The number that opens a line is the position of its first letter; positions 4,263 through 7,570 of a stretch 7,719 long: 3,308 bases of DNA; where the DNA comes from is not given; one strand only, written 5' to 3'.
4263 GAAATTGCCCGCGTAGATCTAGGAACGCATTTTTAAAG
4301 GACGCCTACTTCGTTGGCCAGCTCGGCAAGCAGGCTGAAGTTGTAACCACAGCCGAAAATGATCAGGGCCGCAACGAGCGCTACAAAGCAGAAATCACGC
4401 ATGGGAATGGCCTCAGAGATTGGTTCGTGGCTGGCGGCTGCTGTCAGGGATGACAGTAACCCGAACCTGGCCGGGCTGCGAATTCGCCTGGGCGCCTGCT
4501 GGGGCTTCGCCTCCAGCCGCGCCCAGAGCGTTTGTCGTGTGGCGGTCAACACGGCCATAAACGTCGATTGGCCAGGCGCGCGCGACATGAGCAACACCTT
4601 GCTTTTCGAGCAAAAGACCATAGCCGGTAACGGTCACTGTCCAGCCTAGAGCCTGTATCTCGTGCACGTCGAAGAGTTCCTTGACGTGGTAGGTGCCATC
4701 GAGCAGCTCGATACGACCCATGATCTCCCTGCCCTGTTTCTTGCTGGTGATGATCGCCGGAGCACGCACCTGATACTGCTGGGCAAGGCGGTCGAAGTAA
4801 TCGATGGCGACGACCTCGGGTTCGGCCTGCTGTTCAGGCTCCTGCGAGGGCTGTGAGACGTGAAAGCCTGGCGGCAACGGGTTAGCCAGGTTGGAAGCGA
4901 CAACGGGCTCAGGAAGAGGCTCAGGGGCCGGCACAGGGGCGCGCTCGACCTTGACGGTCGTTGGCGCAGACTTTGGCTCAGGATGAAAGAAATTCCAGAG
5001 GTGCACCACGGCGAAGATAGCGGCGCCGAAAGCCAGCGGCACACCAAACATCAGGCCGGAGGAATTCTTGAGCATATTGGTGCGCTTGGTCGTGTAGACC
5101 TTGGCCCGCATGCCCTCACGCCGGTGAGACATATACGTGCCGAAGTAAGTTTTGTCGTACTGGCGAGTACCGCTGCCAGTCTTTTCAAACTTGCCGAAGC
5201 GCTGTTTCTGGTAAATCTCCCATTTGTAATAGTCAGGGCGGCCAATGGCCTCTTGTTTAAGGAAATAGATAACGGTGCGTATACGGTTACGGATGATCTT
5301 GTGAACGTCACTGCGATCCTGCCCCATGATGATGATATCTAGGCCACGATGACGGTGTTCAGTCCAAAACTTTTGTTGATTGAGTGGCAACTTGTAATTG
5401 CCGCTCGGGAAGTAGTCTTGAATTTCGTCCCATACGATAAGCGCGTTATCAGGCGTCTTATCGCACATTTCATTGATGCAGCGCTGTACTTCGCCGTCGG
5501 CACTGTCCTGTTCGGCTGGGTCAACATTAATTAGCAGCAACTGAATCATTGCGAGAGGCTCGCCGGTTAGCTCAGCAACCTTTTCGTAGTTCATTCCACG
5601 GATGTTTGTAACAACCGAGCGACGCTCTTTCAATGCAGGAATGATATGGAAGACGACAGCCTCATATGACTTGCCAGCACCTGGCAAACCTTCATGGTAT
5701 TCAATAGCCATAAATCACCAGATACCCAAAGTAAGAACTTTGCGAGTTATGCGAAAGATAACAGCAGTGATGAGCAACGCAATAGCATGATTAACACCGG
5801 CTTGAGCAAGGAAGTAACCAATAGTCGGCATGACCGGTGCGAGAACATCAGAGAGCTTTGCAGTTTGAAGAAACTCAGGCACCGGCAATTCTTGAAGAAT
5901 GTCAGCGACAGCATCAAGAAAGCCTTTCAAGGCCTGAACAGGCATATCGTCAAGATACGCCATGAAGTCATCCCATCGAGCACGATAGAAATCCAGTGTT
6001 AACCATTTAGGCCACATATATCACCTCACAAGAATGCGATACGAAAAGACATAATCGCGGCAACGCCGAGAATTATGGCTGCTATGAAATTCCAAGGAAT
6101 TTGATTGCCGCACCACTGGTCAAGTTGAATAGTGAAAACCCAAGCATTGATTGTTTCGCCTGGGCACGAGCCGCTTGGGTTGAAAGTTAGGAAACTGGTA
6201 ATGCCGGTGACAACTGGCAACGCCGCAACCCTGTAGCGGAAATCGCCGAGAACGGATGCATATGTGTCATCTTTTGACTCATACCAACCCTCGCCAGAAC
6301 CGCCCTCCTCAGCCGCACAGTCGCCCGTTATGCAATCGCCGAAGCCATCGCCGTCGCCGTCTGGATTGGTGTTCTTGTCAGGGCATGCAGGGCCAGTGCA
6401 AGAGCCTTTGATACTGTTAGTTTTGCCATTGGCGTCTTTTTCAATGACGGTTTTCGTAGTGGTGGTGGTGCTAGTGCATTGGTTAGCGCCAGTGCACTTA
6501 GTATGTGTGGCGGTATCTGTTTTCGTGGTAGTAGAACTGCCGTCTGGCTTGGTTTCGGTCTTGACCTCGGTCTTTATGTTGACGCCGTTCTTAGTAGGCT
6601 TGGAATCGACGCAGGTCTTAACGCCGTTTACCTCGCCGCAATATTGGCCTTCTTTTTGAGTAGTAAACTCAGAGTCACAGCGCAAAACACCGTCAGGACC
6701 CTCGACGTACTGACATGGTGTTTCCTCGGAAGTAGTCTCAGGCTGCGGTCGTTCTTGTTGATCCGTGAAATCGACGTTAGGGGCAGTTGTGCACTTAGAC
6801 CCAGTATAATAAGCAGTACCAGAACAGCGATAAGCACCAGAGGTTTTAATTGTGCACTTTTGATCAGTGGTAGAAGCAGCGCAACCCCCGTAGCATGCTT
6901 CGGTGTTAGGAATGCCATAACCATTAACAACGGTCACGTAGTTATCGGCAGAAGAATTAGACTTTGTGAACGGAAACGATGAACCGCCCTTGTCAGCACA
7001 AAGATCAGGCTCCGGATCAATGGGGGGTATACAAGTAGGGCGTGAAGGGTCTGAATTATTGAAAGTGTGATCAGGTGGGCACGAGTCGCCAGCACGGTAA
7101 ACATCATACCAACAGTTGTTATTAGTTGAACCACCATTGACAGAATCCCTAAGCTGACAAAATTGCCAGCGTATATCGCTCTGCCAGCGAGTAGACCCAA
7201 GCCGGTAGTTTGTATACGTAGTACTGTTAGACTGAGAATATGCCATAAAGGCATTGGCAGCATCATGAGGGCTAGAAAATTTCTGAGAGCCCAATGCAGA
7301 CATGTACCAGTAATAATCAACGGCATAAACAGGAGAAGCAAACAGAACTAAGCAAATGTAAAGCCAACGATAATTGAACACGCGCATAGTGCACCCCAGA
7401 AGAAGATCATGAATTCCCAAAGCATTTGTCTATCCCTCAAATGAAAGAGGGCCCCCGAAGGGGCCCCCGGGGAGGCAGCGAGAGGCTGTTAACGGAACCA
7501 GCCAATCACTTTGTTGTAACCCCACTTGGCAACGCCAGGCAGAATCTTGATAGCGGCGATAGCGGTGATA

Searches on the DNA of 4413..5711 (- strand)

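Call 59: search_dna_similar(query=L007:4240-11320:+, collection=phages, mode=near, max_rows=15)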
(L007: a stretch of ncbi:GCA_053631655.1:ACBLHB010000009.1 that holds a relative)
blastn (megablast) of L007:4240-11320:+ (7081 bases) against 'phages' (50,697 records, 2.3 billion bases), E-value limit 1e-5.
Records with a match: 29; places in all: 29; records where one place covers at least 80% of the query: 0.
Best place of each record, by identity: 90-95% 4; 80-90% 25.
By first word of the organism name: Pseudomonas 28; Primolicivirus 1.
By host as written in the record: Pseudomonas aeruginosa 8; Pseudomonas aeruginosa ZS-PA-35 3; Pseudomonas aeruginosa CC274 AUS411 2; Pseudomonas aeruginosa PACL 1; Pseudomonas aeruginosa 20-0447 1; Pseudomonas aeruginosa 16-4264 1; - 1; Pseudomonas aeruginosa 04-5265 1; and 11 more.
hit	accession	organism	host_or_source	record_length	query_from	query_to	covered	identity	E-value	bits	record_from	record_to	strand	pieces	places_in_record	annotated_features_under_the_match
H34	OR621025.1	Pseudomonas phage 17897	Pseudomonas aeruginosa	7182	13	3553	41%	94.7%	0e+0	4530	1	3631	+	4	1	replication protein | repressor | DNA-binding protein (x2) | hypothetical protein (x3) | repeat_region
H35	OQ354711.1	Pseudomonas phage WX_Y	Pseudomonas aeruginosa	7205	2637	3533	13%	89.2%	0e+0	1120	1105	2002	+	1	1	hypothetical protein (x3) | RstA1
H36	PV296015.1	Pseudomonas phage WX-Y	Pseudomonas aeruginosa ZS-PA-35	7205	2637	3533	13%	89.2%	0e+0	1120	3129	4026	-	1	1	hypothetical protein (x3) | RstA1 protein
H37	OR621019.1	Pseudomonas phage 36-2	Pseudomonas aeruginosa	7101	13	3169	9%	80.7%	9e-72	494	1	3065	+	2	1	replication protein | DNA-binding protein | hypothetical protein | repressor | repeat_region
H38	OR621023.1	Pseudomonas phage 97-1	Pseudomonas aeruginosa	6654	691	2748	3%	92.8%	7e-33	260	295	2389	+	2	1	replication protein | repressor | hypothetical protein (x2)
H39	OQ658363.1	Pseudomonas phage sp.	Pseudomonas aeruginosa PACL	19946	597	782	3%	85.6%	3e-46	195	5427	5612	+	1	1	hypothetical protein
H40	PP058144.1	Pseudomonas phage PfAC20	Pseudomonas aeruginosa 20-0447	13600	597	782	3%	85.6%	3e-46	195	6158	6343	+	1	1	hypothetical protein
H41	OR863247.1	Pseudomonas phage PfAC16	Pseudomonas aeruginosa 16-4264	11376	597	782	3%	85.6%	3e-46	195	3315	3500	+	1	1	putative toxin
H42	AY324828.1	Primolicivirus Pf1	-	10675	597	782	3%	85.1%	1e-44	189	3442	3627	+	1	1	PA0719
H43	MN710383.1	Pseudomonas phage pf8_ST274-AUS411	Pseudomonas aeruginosa CC274 AUS411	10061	597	782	3%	85.1%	1e-44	189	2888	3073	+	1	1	putative toxin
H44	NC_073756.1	Pseudomonas phage pf8_ST274-AUS411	Pseudomonas aeruginosa CC274 AUS411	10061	597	782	3%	85.1%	1e-44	189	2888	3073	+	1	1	putative toxin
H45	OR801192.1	Pseudomonas phage PfAC04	Pseudomonas aeruginosa 04-5265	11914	597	782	3%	85.1%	1e-44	189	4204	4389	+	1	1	hypothetical protein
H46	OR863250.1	Pseudomonas phage PfAC01b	Pseudomonas aeruginosa 01-7071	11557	597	782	3%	85.1%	1e-44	189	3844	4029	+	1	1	hypothetical protein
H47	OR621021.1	Pseudomonas phage 54-4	Pseudomonas aeruginosa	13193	597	782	3%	85.1%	1e-44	189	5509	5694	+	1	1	none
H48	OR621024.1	Pseudomonas phage 99-2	Pseudomonas aeruginosa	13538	597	782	3%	85.1%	1e-44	189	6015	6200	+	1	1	none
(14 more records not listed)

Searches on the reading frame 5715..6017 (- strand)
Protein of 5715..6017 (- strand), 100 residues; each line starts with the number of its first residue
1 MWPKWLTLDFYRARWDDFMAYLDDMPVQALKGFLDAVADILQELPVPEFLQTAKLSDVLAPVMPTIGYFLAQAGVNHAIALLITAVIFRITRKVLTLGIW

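Call 9: search_protein_families(library=pfam, proteins=[window:5715-6017:-], max_evalue=0.01)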
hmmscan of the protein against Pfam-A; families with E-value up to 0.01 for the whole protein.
window:5715-6017:- (100 aa): 0 families

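Call 10: search_protein_families(library=phrogs, proteins=[window:5715-6017:-], max_evalue=0.01)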
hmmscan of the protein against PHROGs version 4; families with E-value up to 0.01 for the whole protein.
window:5715-6017:- (100 aa): 1 family
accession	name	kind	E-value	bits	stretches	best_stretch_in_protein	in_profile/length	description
phrog_974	-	head and packaging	1.7e-17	65.2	1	8-100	17-107/107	minor head protein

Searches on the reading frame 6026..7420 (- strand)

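Call 9: search_protein_families(library=pfam, proteins=[window:6026-7420:-], max_evalue=0.01)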
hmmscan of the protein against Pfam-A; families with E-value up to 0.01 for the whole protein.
window:6026-7420:- (464 aa): 0 families

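Call 10: search_protein_families(library=phrogs, proteins=[window:6026-7420:-], max_evalue=0.01)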
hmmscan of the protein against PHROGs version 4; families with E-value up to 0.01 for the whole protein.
window:6026-7420:- (464 aa): 4 families
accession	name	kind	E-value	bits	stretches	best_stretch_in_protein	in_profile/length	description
phrog_815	-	unknown function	6.9e-29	102.2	1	19-463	7-418/420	-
phrog_4352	-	unknown function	2.7e-25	90.2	1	20-363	5-334/479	-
phrog_10432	-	unknown function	2.1e-14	54.7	1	352-463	230-355/356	-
phrog_4544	-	unknown function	1.1e-12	48.8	1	169-464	196-501/501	-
